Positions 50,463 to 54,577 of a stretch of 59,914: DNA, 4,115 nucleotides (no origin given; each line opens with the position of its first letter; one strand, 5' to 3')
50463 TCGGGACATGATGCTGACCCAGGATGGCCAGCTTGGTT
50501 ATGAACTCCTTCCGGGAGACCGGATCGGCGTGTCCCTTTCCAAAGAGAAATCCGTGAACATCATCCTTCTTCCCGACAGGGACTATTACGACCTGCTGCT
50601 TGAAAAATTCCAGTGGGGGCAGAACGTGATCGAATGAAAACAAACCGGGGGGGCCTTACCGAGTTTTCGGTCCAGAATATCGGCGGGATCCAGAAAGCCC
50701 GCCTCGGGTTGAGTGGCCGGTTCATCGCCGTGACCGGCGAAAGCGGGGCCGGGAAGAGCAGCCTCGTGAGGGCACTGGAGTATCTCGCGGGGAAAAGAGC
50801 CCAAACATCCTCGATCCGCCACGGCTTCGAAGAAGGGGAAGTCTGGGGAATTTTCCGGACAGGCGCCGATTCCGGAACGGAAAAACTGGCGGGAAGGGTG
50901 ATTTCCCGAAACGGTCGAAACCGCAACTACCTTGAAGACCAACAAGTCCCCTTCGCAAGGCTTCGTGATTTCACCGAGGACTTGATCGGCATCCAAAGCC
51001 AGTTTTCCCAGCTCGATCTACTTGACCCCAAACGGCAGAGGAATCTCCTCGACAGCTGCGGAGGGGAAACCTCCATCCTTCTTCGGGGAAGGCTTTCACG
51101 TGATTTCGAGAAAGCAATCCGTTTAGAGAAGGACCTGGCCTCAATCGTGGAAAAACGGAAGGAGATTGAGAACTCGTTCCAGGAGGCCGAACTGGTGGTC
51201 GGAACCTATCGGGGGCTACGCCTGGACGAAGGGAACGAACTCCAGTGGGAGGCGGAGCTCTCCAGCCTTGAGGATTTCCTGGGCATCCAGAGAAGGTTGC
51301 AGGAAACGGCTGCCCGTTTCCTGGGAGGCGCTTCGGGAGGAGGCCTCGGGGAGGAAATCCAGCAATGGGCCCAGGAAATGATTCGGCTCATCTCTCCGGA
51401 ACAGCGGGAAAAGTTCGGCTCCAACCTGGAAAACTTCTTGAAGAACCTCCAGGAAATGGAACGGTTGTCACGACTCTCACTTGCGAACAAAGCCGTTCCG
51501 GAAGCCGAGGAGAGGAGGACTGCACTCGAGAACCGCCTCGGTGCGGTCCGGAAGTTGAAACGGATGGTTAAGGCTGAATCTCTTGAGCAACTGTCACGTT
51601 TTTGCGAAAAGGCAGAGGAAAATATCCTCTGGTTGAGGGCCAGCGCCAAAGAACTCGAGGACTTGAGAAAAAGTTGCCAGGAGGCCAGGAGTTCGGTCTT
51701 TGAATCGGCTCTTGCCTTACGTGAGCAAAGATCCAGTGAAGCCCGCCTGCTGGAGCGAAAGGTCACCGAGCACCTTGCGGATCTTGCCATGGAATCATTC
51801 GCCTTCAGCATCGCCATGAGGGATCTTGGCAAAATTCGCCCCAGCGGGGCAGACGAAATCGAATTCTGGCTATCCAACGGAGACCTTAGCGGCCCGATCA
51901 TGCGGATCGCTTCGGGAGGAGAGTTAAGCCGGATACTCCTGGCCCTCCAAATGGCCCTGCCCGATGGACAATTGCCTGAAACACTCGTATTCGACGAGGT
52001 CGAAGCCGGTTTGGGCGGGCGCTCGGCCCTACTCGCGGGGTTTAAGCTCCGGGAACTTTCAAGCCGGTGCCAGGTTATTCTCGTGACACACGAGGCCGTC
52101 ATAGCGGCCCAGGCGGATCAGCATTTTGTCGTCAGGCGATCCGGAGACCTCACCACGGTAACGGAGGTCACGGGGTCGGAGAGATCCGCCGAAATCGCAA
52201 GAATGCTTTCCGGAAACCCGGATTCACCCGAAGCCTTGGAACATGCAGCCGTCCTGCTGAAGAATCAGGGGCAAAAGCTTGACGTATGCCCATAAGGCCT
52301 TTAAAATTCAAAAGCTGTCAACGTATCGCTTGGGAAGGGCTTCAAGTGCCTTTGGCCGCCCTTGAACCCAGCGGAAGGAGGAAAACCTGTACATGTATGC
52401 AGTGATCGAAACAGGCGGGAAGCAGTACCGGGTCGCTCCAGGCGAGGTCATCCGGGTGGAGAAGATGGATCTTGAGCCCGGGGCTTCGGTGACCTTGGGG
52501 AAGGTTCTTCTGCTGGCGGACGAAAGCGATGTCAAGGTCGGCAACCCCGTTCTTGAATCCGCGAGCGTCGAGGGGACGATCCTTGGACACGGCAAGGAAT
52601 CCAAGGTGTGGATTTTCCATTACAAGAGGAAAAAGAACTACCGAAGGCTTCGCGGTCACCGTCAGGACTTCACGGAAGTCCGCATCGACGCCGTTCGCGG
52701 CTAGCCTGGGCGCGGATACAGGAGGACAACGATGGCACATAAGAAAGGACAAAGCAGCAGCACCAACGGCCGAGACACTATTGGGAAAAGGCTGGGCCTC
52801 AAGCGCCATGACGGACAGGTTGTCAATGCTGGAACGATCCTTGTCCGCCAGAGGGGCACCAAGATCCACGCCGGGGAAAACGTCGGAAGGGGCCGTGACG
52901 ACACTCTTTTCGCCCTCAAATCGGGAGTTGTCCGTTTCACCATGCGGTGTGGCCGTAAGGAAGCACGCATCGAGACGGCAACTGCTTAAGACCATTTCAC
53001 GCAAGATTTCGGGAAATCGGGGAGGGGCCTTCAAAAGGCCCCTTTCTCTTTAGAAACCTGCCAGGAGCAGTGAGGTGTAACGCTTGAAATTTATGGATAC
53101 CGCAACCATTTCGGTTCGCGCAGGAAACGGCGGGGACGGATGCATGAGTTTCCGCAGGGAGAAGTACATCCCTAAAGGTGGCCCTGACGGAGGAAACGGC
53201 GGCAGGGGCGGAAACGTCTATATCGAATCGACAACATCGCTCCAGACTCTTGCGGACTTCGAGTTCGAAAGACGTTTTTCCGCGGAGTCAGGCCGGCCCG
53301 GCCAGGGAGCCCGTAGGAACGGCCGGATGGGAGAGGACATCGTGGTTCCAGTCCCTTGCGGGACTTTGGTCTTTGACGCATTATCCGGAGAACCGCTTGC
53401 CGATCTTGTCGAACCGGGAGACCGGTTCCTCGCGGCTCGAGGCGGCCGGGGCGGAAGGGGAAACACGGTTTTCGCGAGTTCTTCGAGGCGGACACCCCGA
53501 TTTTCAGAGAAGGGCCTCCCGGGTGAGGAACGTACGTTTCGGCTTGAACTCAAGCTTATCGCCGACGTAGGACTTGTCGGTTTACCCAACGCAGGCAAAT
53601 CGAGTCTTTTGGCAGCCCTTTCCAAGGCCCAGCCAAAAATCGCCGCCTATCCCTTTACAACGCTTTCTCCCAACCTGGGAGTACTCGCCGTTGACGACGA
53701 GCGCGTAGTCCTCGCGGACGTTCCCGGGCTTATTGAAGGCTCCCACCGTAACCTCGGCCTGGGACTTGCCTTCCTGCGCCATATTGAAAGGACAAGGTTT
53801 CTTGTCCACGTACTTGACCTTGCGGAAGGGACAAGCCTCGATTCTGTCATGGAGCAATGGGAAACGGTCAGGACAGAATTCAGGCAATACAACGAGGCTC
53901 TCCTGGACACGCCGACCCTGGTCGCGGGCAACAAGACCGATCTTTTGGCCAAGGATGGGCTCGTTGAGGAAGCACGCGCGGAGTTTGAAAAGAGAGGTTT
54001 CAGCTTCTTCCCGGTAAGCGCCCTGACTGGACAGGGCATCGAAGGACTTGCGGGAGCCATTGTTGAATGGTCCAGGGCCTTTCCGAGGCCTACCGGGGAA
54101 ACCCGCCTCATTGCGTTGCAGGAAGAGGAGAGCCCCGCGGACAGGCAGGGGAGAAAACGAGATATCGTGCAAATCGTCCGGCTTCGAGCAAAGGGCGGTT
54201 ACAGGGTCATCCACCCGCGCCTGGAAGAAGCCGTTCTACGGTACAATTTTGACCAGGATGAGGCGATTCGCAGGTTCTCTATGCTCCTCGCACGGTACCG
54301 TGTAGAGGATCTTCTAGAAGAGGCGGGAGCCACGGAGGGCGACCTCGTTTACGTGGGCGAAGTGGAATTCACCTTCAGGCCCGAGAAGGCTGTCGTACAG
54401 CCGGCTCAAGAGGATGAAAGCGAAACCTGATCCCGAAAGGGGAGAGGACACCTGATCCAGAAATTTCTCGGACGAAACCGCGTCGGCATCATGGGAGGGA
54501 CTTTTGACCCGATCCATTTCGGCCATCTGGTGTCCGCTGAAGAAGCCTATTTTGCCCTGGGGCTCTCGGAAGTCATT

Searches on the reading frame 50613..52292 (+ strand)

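Call 54: search_protein_families(library=ncbifam, proteins=[window:50613-52292:+], max_evalue=1e-10)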
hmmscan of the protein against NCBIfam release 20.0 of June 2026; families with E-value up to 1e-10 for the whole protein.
window:50613-52292:+ (560 aa): 2 families
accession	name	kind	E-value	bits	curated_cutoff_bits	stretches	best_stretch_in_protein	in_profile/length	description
TIGR00634.1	recN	equivalog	1.1e-87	295.3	407.85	1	15-550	2-562/563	DNA repair protein RecN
NF008121.0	PRK10869.1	equivalog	1.6e-56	192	418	1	15-549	2-551/553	DNA repair protein RecN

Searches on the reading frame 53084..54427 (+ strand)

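Call 54: search_protein_families(library=ncbifam, proteins=[window:53084-54427:+], max_evalue=1e-10)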
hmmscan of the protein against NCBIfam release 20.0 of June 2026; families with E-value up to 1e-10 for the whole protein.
window:53084-54427:+ (448 aa): 11 families
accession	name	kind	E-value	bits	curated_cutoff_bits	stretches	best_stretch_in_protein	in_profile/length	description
NF008955.0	PRK12297.1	equivalog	3.5e-146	487.5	406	1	1-432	1-428/429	GTPase ObgE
TIGR02729.1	Obg_CgtA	equivalog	2.2e-126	421.3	280.25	1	3-328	1-326/329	Obg family GTPase CgtA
NF008956.1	PRK12299.1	equivalog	9.7e-126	419.1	300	1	2-328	1-323/327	GTPase ObgE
NF008954.1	PRK12296.1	equivalog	1e-123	413.3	377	1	2-437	3-442/470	GTPase ObgE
NF007171.0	PRK09602.1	subfamily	6.9e-20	71.2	387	0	161-203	4-46/397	YchF-related putative GTPase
TIGR03595.1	Obg_CgtA_exten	equivalog_domain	7.4e-14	51.3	37.65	1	369-431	7-69/70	Obg family GTPase CgtA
TIGR03156.1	GTP_HflX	equivalog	1.4e-13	50.5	216.75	1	159-327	189-348/351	GTPase HflX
TIGR00092.1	TIGR00092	equivalog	1.6e-13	50.5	279.2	1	162-244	5-105/368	redox-regulated ATPase YchF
TIGR00231.1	small_GTP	domain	7.2e-13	48.6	42.5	1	161-326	5-162/164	GTP-binding protein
NF000908.1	PRK00089.1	equivalog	1.2e-12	47.8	237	1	162-328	6-165/291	GTPase Era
NF008280.0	PRK11058.1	equivalog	4.9e-12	45.4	441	1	159-328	197-359/426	ribosome rescue GTPase HflX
